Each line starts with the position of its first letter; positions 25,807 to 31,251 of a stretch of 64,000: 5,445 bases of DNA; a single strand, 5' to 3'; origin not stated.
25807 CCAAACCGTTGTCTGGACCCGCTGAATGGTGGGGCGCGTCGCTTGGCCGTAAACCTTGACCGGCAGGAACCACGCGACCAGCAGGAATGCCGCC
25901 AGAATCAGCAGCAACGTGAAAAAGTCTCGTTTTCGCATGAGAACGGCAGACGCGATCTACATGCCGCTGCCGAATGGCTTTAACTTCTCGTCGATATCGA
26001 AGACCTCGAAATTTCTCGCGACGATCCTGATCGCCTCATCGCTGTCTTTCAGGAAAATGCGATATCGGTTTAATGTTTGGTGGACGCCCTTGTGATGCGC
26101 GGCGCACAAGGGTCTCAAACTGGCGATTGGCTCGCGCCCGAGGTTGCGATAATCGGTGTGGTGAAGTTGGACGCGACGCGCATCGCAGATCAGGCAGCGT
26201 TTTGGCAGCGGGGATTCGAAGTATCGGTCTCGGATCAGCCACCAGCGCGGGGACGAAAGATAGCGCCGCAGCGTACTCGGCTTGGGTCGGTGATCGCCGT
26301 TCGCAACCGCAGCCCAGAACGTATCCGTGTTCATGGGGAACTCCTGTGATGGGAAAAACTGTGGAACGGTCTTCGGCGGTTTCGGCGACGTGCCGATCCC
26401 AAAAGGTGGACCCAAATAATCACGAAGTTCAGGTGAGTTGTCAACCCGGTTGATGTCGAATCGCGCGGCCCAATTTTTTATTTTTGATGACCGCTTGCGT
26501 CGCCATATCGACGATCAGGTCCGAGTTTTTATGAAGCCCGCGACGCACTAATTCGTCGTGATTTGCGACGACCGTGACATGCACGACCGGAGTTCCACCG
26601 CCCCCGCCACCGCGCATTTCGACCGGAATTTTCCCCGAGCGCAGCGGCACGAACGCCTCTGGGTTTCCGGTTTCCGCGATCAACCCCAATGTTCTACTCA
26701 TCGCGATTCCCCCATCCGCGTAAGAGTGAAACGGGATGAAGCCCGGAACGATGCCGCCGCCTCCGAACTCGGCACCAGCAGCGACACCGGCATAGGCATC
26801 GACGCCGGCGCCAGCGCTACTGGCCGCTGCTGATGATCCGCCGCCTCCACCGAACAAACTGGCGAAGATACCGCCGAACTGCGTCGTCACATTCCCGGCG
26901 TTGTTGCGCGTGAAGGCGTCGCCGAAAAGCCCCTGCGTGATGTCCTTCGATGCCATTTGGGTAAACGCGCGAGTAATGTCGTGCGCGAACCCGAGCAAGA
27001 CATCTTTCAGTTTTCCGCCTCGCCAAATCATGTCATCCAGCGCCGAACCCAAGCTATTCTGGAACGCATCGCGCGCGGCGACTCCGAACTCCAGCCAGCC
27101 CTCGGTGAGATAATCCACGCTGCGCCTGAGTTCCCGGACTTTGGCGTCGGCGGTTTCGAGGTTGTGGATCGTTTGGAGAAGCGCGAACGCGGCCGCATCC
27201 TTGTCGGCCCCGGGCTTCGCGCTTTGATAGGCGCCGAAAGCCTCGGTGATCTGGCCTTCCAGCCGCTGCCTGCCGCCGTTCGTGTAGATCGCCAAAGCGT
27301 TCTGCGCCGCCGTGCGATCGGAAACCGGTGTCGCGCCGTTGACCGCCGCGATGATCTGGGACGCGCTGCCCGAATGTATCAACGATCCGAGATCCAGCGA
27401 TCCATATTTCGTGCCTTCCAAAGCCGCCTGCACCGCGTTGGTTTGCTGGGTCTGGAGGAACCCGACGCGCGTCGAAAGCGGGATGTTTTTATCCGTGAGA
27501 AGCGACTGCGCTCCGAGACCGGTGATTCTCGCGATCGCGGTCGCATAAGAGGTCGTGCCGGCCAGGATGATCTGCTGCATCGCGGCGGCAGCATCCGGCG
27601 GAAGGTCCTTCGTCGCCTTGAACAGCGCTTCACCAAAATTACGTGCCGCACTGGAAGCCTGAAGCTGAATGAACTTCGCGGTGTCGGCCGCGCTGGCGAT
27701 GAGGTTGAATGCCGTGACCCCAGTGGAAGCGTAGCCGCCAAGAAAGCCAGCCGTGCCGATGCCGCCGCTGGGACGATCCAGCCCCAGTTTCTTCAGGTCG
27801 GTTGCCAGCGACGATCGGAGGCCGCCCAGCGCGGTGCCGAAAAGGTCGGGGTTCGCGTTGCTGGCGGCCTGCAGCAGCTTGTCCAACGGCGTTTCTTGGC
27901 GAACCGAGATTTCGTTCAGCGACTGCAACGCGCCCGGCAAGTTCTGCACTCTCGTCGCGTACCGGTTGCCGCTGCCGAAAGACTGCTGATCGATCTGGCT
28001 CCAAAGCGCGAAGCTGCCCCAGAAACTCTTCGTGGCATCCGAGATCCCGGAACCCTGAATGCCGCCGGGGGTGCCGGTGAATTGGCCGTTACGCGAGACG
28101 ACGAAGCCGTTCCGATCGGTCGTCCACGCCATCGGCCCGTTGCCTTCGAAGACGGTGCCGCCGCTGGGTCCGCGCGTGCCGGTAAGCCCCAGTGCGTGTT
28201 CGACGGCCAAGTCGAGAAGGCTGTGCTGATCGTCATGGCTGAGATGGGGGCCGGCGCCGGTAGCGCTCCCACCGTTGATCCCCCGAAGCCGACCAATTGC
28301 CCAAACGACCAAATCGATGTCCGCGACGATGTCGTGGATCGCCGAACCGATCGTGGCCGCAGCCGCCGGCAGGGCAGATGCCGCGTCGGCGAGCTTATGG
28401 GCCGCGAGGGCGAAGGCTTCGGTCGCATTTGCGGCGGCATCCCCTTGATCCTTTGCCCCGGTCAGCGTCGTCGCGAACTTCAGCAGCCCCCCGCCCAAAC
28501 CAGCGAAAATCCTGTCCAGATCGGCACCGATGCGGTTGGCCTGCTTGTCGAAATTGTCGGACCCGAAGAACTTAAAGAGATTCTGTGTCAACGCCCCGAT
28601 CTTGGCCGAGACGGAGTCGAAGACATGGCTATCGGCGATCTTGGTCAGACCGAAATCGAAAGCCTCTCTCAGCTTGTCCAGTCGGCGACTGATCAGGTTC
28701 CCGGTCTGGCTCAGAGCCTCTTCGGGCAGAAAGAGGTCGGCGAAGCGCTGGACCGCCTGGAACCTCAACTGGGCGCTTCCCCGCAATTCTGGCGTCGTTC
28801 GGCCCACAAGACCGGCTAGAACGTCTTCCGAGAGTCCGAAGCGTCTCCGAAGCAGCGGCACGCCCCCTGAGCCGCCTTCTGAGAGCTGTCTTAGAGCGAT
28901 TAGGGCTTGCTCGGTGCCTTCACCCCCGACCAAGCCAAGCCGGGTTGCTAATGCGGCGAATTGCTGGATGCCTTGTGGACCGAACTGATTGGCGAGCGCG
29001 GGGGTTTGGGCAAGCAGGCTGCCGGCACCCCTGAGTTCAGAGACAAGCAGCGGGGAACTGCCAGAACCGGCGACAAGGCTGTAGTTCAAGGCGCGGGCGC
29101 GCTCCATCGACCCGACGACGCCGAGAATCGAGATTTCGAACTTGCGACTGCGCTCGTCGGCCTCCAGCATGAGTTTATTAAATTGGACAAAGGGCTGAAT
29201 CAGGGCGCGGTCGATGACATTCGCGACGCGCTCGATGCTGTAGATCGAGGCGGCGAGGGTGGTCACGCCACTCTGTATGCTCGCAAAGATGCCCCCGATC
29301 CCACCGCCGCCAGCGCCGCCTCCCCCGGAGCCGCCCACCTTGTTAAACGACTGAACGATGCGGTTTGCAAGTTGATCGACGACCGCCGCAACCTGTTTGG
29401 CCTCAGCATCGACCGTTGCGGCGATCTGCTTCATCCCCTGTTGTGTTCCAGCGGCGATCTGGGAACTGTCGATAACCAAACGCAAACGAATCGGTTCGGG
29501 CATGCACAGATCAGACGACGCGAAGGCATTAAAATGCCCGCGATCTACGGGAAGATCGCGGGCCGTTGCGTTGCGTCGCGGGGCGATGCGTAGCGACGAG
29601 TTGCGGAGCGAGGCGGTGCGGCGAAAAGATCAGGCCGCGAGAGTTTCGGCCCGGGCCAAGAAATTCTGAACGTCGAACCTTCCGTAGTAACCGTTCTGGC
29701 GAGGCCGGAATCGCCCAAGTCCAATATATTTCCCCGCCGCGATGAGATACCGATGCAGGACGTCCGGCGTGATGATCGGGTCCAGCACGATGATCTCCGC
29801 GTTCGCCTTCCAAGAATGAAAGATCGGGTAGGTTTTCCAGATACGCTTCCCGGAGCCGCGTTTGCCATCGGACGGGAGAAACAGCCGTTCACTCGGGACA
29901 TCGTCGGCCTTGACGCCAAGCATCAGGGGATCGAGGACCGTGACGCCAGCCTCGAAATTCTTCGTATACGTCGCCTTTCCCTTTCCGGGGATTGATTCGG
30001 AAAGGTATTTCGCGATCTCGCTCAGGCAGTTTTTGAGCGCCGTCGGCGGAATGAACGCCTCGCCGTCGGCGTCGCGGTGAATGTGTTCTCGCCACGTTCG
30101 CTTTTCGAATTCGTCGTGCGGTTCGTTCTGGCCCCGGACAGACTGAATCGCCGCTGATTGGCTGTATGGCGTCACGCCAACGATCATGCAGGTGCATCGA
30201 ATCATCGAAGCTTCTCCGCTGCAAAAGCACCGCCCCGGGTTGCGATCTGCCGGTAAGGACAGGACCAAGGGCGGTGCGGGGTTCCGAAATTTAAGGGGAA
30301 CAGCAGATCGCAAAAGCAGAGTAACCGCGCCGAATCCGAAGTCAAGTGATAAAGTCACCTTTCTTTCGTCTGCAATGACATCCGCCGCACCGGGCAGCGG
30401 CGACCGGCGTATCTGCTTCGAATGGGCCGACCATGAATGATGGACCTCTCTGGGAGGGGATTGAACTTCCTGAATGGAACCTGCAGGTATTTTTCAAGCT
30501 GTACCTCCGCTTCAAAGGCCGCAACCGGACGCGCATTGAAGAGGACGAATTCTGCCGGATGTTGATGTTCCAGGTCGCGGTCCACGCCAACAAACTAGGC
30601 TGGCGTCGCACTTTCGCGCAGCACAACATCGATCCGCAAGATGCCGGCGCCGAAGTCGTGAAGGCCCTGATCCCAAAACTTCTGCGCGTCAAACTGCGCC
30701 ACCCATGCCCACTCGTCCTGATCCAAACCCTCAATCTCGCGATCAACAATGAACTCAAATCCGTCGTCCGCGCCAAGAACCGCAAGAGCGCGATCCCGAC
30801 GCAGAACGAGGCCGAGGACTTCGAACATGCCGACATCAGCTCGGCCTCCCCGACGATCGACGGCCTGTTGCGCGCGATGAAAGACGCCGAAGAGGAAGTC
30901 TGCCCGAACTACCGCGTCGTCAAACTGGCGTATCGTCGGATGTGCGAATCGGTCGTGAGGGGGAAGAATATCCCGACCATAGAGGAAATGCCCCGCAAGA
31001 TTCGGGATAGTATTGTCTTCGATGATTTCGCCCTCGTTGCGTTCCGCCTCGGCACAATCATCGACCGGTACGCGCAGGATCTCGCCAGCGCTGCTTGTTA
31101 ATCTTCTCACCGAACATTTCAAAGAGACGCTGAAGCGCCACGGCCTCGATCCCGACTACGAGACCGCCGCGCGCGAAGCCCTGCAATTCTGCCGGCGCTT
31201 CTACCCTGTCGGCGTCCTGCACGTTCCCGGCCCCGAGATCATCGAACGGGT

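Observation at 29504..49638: Tail morphogenesis operon split by an 18-20 kb temperate-element-like block between the G/GT chaperones and the tape measure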

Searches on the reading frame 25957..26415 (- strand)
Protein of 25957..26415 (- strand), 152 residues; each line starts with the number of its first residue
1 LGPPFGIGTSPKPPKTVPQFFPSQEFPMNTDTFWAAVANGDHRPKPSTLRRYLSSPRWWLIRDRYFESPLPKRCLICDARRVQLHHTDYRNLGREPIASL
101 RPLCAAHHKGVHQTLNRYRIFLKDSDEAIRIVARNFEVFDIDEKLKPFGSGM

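Call 11: search_protein_families(library=pfam, proteins=[window:25957-26415:-], max_evalue=0.01)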
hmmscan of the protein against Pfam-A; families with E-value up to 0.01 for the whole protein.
window:25957-26415:- (152 aa): 0 families

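Call 13: search_protein_families(library=phrogs, proteins=[window:25957-26415:-], max_evalue=0.001)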
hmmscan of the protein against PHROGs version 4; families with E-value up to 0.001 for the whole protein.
window:25957-26415:- (152 aa): 2 families
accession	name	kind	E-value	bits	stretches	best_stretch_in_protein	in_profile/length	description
phrog_8060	-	unknown function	3.4e-10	41.1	1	52-143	20-111/213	-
phrog_22514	-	DNA, RNA and nucleotide metabolism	9.4e-06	26.9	1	73-115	68-112/187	HNH endonuclease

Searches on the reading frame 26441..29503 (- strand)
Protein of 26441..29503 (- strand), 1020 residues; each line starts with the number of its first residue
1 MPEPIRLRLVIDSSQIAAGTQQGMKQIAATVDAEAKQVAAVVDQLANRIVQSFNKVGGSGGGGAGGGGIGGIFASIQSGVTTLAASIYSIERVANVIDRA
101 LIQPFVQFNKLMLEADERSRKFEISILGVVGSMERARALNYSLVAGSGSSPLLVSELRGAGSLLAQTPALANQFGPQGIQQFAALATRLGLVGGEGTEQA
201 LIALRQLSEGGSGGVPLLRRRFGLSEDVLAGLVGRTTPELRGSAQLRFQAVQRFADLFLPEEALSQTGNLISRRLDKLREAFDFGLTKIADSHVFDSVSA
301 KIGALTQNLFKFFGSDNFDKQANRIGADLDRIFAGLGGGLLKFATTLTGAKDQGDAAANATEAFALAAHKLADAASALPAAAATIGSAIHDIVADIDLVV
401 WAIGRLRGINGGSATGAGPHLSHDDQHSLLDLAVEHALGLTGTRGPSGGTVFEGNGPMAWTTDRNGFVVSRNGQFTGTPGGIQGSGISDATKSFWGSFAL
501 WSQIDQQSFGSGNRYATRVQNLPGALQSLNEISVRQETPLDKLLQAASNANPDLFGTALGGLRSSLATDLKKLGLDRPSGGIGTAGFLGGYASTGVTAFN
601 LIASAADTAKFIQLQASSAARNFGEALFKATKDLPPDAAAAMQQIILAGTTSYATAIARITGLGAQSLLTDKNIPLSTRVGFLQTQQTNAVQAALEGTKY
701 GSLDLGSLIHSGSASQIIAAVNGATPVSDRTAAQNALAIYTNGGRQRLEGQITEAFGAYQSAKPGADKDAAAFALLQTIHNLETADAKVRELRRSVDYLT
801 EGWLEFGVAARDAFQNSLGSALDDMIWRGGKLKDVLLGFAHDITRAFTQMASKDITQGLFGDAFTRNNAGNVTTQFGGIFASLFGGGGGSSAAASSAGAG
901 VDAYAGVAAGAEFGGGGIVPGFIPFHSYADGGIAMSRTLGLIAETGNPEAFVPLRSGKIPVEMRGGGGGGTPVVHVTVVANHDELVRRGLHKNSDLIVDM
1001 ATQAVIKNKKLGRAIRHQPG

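Call 7: search_protein_families(library=pfam, proteins=[window:26441-29503:-], max_evalue=0.01)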
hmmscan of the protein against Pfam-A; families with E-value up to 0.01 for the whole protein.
window:26441-29503:- (1020 aa): 0 families

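Call 13: search_protein_families(library=phrogs, proteins=[window:26441-29503:-], max_evalue=0.001)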
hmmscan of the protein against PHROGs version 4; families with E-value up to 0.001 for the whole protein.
window:26441-29503:- (1020 aa): 3 families
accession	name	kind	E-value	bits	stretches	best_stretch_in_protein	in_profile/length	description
phrog_1292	-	tail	3.8e-09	35.7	1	850-984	1339-1479/1523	tail length tape measure protein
phrog_20313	-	unknown function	3.7e-06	26.8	1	869-981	312-429/478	-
phrog_12798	-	tail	2.6e-05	23.6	1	809-992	807-1007/1031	tail length tape measure protein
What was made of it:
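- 26441..29503 (-): Tape measure protein, the first gene of late unit 2. phrog_1292 3.8e-9 and phrog_12798 2.6e-5 (call 13).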

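Call 16: find_related_loci(query=window:26441-29503:-, collection=viral_contigs, flank=10000)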
Query window:26441-29503:- (1020 aa) in viral_contigs; peptide patterns used: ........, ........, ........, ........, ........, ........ (x = any residue, [..] = any of these).
24 stretches matched a pattern; 2 encode a relative of the query (tblastn E <= 1e-3); 2 distinct loci.
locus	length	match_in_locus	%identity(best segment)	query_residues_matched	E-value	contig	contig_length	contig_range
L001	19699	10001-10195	34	946-1005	2e-5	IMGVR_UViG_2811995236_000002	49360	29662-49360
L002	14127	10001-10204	34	946-1008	2e-5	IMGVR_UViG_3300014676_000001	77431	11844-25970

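Call 25: find_homologous_proteins(query=window:26441-29503:-, max_evalue=0.00001)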
Query window:26441-29503:- (1020 aa): 1 proteins with E <= 0.00001 among 8000 candidates.
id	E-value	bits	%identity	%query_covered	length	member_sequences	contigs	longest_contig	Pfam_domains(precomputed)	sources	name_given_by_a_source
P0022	0.0e+0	2192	100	100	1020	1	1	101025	-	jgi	-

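Call 32: find_encoding_contigs(protein=P0022, flank=10000, max_places=1)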
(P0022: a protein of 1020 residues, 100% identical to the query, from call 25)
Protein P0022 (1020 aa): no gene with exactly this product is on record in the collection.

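Call 49: find_related_loci(query=A3, collection=metagenome_contigs, flank=10000)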
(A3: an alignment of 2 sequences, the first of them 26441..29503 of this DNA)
Query A3 (1020 aa) in metagenome_contigs; peptide patterns used: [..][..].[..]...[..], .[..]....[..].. (x = any residue, [..] = any of these).
277 stretches matched a pattern, but none encodes a relative of the query by tblastn (E <= 1e-3).

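Call 57: find_related_loci(query=A3, collection=viral_contigs, flank=10000)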
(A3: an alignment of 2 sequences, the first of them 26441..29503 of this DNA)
Query A3 (1020 aa) in viral_contigs; peptide patterns used: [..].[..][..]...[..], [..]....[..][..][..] (x = any residue, [..] = any of these).
60 stretches matched a pattern, but none encodes a relative of the query by tblastn (E <= 1e-3).

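Call 89: search_solved_structures(query=A3, max_evalue=0.1)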
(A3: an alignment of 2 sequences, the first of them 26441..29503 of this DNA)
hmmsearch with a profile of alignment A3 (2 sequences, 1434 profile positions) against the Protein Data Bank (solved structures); distinct sequences matched with E-value up to 0.1: 0.

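Call 111: search_protein_representatives(protein=window:26441-29503:-)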
Query: 1020 residues. Proteins with E-value up to 0.001 (for the whole library): 1025; up to 1e-10: 132; up to 1e-30: 50. The best 150 are listed.
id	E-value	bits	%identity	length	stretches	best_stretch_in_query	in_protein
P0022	0.0e+00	2191.9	100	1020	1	1-1020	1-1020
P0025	2.0e-110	387.2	37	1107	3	56-393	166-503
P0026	1.8e-92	327.8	35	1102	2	64-395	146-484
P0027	4.7e-81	290.0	35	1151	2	688-1002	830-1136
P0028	8.9e-80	285.8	35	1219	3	73-403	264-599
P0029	5.9e-73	263.2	39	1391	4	75-413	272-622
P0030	1.9e-71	258.2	31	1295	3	66-408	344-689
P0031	5.8e-69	250.0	32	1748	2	608-1017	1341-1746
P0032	2.2e-66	241.5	35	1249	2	57-406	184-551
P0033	2.0e-64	235.0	32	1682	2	620-1020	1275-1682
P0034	2.6e-64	234.6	33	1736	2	67-406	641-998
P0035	4.7e-64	233.7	33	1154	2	43-403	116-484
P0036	2.3e-63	231.5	35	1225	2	74-403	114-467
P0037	4.8e-62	227.1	31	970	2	618-1018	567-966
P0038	1.2e-61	225.8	33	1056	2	76-407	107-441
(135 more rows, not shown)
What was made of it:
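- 26441..29503 (-): About 1,000 family representatives, mostly 1,000-2,000 aa (call 111).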

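Call 113: search_solved_structures(query=A5, max_evalue=0.01)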
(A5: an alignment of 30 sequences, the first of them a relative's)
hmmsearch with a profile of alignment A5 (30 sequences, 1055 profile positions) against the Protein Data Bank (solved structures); distinct sequences matched with E-value up to 0.01: 14.
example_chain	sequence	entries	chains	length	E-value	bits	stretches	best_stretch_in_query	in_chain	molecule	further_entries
25vf_5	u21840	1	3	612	4e-09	38.6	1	774-1035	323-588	Lambda phage tail tape-measure protein (Tape_meas_lam_C)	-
23wn_A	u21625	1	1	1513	1.2e-06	30.4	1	370-839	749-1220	DP622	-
23wo_A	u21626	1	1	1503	6.6e-05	24.7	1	370-839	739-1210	DP221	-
23wm_A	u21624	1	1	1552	8.6e-05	24.3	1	370-839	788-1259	PP507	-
8rk3_A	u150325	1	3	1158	9.3e-05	24.2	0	96-971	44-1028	Tape measure protein N-terminal domain-containing protein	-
4tql_A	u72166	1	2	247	0.00059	21.5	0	577-703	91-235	Three helix bundle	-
3s84_A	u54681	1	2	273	0.00076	21.2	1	565-771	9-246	Apolipoprotein A-IV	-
9x1w_A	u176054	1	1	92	0.0008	21.1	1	761-844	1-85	P57-M4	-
5kuc_A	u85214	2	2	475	0.0034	19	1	492-682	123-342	Pesticidal crystal protein Cry6Aa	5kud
9x1x_A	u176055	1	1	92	0.0039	18.8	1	761-843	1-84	P57-M5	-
4zry_B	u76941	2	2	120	0.0041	18.7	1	816-891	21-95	Keratin, type II cytoskeletal 1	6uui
5ghe_A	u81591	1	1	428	0.0048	18.5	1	492-682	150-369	Pesticidal crystal protein Cry6Aa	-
9exk_A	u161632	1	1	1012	0.0064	18.1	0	590-694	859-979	De novo designed protein K12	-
7zr2_A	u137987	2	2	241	0.0088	17.7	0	417-601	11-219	Spike protein S2',Chimeric protein mimic of SARS-CoV-2 Spike HR1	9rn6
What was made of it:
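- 26441..29503 (-): Profile hit to solved tape-measure chains, 4e-9 (call 113).
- On Tape measure protein: The family profile hits solved tape-measure chains 25vf_5 (4e-9) and 8rk3_A (9e-5) (call 113).
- Checked: A family profile hits solved tape-measure chains at 4e-9 (call 113).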

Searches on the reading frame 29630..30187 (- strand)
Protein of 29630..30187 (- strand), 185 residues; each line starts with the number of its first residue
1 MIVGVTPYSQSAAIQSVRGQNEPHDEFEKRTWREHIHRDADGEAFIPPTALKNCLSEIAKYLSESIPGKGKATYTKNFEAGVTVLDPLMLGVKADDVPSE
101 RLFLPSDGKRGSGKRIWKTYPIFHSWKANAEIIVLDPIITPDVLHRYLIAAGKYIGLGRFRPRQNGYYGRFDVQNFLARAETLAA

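Call 72: search_solved_structures(query=window:29630-30187:-, max_evalue=1)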
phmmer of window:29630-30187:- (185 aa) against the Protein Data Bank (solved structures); distinct sequences matched with E-value up to 1: 9.
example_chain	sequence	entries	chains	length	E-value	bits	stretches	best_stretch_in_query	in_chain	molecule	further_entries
36pp_D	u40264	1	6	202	0.055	16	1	111-174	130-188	SUSP1 Vipr protein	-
2f33_A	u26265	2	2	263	0.12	14.9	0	24-76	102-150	Calbindin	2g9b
6fie_B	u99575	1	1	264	0.15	14.6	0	24-76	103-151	Calbindin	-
3w9c_A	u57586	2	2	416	0.5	12.9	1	49-101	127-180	Camphor 5-monooxygenase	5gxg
2ixm_A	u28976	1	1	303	0.76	12.3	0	29-83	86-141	SERINE/THREONINE-PROTEIN PHOSPHATASE 2A REGULATORY SUBUNIT B'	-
4ny3_A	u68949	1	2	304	0.76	12.3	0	29-83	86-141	Serine/threonine-protein phosphatase 2A activator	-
4lac_B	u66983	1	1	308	0.77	12.2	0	29-82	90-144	Serine/threonine-protein phosphatase 2A activator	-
2hv6_A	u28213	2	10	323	0.81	12.2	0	29-82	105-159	Protein phosphatase 2A, regulatory subunit B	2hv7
2g62_A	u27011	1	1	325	0.84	12.1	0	29-82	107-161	protein phosphatase 2A, regulatory subunit B' (PR 53)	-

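Call 100: predict_structure(protein=window:29630-30187:-)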
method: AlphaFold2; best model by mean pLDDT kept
length: 185 residues; sequences in the alignment: 1
mean_pLDDT: 38.4   pTM: 0.36
mean pLDDT of the five models: 38.4, 34.8, 34.3, 33.7, 33.0
residues with pLDDT >= 90: 0; 70-90: 1; 50-70: 42; < 50: 142
segments of 3 or more residues with pLDDT < 50: 1-20, 42-47, 77-185
pLDDT, mean of each block of 10 residues (from residue 1): 33 37 55 55 49 60 58 50 37 29 29 30 25 26 32 28 29 35 29
secondary structure, 60 per line:
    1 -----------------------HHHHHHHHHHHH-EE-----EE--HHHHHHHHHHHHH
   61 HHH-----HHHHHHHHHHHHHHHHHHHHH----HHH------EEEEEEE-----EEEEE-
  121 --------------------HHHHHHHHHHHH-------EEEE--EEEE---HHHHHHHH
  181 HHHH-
elements in order: H24-35 H48-63 H69-89 E103-109 E115-119 H141-152 E160-163 E166-169 H173-184
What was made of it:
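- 29630..31507 (.): Last genes of the block: two plus-strand orphan ORFs (30433-31101, 31013-31507) and the minus-strand phrog_4652 protein (29630-30358). The structure model was unusable, pLDDT 38 (call 100).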

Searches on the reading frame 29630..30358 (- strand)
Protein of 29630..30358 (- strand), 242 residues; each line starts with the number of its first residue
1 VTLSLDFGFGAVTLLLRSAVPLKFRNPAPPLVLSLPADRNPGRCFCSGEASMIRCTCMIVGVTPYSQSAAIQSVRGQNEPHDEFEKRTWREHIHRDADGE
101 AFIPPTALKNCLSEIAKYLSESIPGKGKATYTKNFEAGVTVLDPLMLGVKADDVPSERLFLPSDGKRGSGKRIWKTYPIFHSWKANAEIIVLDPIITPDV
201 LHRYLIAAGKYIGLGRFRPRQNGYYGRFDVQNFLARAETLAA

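Call 7: search_protein_families(library=pfam, proteins=[window:29630-30358:-], max_evalue=0.01)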
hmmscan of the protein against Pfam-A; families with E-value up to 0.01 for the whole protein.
window:29630-30358:- (242 aa): 0 families

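Call 13: search_protein_families(library=phrogs, proteins=[window:29630-30358:-], max_evalue=0.001)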
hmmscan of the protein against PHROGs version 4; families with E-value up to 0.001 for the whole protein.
window:29630-30358:- (242 aa): 1 family
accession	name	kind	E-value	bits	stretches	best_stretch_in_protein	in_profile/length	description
phrog_4652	-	unknown function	2.7e-14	54.3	1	79-231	44-190/194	-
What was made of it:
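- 29630..31507 (.): PHROG 2.7e-14 (call 13).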

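Call 75: search_protein_families(library=pfam, proteins=[window:29630-30358:-], max_evalue=1)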
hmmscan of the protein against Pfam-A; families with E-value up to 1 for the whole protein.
window:29630-30358:- (242 aa): 0 families
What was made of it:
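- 29630..31507 (.): No Pfam hit (calls 7, 75).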

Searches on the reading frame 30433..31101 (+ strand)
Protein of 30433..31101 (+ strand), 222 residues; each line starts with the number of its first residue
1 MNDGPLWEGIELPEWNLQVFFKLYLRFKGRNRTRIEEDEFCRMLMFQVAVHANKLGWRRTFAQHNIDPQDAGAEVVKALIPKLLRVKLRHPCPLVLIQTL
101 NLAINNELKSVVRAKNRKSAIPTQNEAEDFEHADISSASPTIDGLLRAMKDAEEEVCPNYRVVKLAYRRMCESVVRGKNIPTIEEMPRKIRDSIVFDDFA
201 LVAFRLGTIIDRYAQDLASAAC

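Call 7: search_protein_families(library=pfam, proteins=[window:30433-31101:+], max_evalue=0.01)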
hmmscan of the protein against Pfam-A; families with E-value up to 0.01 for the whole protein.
window:30433-31101:+ (222 aa): 0 families

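Call 13: search_protein_families(library=phrogs, proteins=[window:30433-31101:+], max_evalue=0.001)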
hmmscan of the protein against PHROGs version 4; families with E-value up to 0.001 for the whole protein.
window:30433-31101:+ (222 aa): 0 families

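Call 74: search_solved_structures(query=window:30433-31101:+, max_evalue=1)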
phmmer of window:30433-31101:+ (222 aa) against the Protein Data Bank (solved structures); distinct sequences matched with E-value up to 1: 3.
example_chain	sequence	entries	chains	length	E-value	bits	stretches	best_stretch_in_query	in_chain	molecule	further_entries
1no1_A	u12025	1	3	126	0.062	16.2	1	107-193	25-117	replisome organizer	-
9kqb_4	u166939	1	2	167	0.34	13.8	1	147-199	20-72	Fucoxanthin chlorophyll a/c binding protein II (FCPII-4)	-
4je6_A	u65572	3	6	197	0.8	12.6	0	64-98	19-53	Peptide deformylase 1A, chloroplastic/mitochondrial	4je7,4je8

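Call 75: search_protein_families(library=pfam, proteins=[window:30433-31101:+], max_evalue=1)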
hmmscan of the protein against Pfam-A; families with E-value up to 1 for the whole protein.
window:30433-31101:+ (222 aa): 1 family
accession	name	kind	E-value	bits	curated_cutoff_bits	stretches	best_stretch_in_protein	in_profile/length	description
PF25553.1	BTB-POZ_ANK-like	-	0.088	12.6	27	1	99-176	19-96/246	BTB/POZ Ankyrin-like repeat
